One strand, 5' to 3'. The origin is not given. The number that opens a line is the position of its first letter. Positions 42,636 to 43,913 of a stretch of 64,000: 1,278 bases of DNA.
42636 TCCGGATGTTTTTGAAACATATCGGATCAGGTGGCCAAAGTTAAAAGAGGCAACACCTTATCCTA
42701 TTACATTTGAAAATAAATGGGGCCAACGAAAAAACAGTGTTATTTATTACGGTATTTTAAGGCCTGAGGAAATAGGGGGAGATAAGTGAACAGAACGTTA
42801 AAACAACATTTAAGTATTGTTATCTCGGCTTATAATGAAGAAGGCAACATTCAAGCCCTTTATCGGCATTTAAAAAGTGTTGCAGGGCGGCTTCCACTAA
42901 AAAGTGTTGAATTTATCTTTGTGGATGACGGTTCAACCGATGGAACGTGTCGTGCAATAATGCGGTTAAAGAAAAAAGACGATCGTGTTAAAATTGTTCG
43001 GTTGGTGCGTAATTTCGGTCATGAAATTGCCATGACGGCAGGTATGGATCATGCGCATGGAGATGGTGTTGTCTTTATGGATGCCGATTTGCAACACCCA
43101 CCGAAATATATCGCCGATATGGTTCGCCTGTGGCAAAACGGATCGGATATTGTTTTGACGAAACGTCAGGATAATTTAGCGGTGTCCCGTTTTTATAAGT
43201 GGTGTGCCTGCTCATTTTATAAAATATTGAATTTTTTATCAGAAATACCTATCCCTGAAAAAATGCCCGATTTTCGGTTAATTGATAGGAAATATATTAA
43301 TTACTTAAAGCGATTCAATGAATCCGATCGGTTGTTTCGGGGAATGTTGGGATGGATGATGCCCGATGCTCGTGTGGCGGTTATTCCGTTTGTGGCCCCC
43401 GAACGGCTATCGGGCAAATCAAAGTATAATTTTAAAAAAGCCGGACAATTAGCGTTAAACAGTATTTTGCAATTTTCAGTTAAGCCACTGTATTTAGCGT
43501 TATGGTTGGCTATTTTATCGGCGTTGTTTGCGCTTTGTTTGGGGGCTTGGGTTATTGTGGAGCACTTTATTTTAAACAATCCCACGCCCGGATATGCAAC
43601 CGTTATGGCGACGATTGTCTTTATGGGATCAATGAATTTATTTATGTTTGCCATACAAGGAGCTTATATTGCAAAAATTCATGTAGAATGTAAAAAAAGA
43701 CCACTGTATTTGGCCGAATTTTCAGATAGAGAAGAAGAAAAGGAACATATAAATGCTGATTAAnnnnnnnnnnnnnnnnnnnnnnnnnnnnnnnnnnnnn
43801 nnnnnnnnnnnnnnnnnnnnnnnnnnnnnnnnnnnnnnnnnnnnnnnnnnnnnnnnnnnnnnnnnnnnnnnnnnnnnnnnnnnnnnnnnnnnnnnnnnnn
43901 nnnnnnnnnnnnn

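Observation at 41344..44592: ArnT-like + ArnC-like + YdjC-like operon resembling the Bordetella lgm lipid-A glucosamine-modification system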

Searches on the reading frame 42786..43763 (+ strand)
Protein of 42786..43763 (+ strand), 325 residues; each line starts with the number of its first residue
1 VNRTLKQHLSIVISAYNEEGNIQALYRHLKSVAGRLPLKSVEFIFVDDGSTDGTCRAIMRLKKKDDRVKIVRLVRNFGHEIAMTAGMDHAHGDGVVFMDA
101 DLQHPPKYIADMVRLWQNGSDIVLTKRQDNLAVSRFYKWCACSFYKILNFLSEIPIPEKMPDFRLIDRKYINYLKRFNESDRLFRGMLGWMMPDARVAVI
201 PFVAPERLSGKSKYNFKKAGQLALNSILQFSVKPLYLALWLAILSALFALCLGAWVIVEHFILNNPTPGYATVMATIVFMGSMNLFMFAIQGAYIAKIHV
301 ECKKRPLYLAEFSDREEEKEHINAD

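Call 3: search_protein_families(library=pfam, proteins=[window:42786-43763:+], max_evalue=0.01)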
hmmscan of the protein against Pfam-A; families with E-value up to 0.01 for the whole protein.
window:42786-43763:+ (325 aa): 3 families
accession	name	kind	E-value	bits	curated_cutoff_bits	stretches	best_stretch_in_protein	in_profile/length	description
PF00535.33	Glycos_transf_2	-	3.3e-32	112.2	23.3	1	10-171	1-164/168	Glycosyl transferase family 2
PF10111.15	Glyco_tranf_2_2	-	1.1e-06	28.9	27.3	1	10-116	1-106/276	Glycosyltransferase like family 2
PF13641.12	Glyco_tranf_2_3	-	4.7e-05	23.9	27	1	9-125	3-121/230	Glycosyltransferase like family 2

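Call 4: search_protein_families(library=ncbifam, proteins=[window:42786-43763:+], max_evalue=0.01)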
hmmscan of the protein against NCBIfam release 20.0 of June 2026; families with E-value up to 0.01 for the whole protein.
window:42786-43763:+ (325 aa): 22 families
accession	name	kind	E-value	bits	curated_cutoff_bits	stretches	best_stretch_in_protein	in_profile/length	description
NF047588.1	GlcsyltransPgfSStrep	equivalog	7.3e-67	225.8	500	1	8-311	2-303/308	glycosyltransferase PgfS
NF007986.1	PRK10714.1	equivalog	6.2e-30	104.3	529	1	7-309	6-307/316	undecaprenyl-phosphate 4-deoxy-4-formamido-L-arabinose transferase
TIGR03937.1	PgaC_IcaA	equivalog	2.4e-15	56.4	422.3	1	6-103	44-137/407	poly-beta-1,6-N-acetyl-D-glucosamine synthase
NF041875.1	EPS_EpsD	equivalog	3.1e-13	49.8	370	1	9-124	1-112/325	exopolysaccharide biosynthesis glycosyltransferase EpsD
NF007482.0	PRK10073.1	equivalog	6.3e-13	48.4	423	1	6-115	5-109/334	glycosyltransferase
TIGR04283.1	glyco_like_mftF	equivalog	2.9e-12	46.7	182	1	9-119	1-100/221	TIGR04283 family arsenosugar biosynthesis glycosyltransferase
NF047683.1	TeichurnBiosyTuaG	equivalog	4e-12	46.3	400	1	6-109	5-104/252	teichuronic acid biosynthesis protein TuaG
TIGR03965.1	mycofact_glyco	equivalog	9e-10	38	280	1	7-114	74-177/467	mycofactocin biosynthesis glycosyltransferase MftF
NF050050.1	ProtGlycPglI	equivalog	1.7e-08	34.2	500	1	8-124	3-116/306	GalNAc(5)-diNAcBac-PP-undecaprenol beta-1,3-glucosyltransferase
TIGR04182.1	glyco_TIGR04182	equivalog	2.1e-07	30.6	325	1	10-303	3-290/293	S-layer glycoprotein N-glycosyltransferase AglJ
NF010496.0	PRK13915.1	equivalog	5.5e-07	29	262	1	6-121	30-147/307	glucosyl-3-phosphoglycerate synthase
NF058614.1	PPMAGASynPpgS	equivalog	1.7e-06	27.7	370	1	11-128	4-114/226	polyprenyl-phospho-N-acetylgalactosaminyl synthase PpgS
TIGR04242.1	nodulat_NodC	equivalog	3.8e-06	26.1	550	1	9-107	50-147/395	chitooligosaccharide synthase NodC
NF038302.1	EPS_HpsE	equivalog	9.9e-06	24.7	300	1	9-117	3-112/307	hormogonium polysaccharide biosynthesis glycosyltransferase HpsE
NF045692.1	OglycostaseCruG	equivalog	3.2e-05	23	600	1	8-121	42-158/386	2'-O-glycosyltransferase CruG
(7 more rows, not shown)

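Call 22: search_solved_structures(query=window:42786-43760:+, max_evalue=0.001)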
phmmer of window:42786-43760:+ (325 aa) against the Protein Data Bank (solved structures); distinct sequences matched with E-value up to 0.001: 14.
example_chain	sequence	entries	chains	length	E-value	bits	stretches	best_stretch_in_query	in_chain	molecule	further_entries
5ekp_C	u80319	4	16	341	6.9e-63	215.8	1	8-310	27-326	Uncharacterized glycosyltransferase sll0501 | Glycosyltransferase sll0501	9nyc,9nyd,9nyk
9nye_A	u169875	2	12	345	7.2e-63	215.7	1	8-310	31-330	Glycosyltransferase sll0501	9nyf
5eke_A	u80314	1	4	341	9.3e-63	215.3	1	8-310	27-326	Uncharacterized glycosyltransferase sll0501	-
9bhc_C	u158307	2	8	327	6.3e-27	97.6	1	8-310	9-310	Undecaprenyl-phosphate 4-deoxy-4-formamido-L-arabinose transferase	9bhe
8vxh_A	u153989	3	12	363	9.1e-27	97.1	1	8-310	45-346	Undecaprenyl-phosphate 4-deoxy-4-formamido-L-arabinose transferase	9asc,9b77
9hwj_A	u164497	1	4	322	1e-25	93.7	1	8-320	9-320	Undecaprenyl-phosphate 4-deoxy-4-formamido-L-arabinose transferase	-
5mlz_A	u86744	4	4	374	1.2e-15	60.5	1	8-127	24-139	Dolichol monophosphate mannose synthase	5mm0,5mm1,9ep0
5hea_A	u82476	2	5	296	2.9e-08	36.3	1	9-124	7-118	Putative glycosyltransferase (GalT1)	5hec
8vh7_A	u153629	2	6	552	9.9e-06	28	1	10-102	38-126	Heparosan synthase B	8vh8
8viw_A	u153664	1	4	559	1e-05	27.9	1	10-102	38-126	Heparosan synthase B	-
6p61_A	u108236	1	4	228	8.7e-05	24.9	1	9-110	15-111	Glycosyltransferase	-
6yv7_B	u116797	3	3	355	0.00012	24.4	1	4-108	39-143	Glycosyl transferase, family 2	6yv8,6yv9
6yv7_A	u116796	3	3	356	0.00012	24.4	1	4-108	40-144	Glycosyl transferase, family 2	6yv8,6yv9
5tze_C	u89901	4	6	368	0.00081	21.7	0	9-127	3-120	Glycosyl transferase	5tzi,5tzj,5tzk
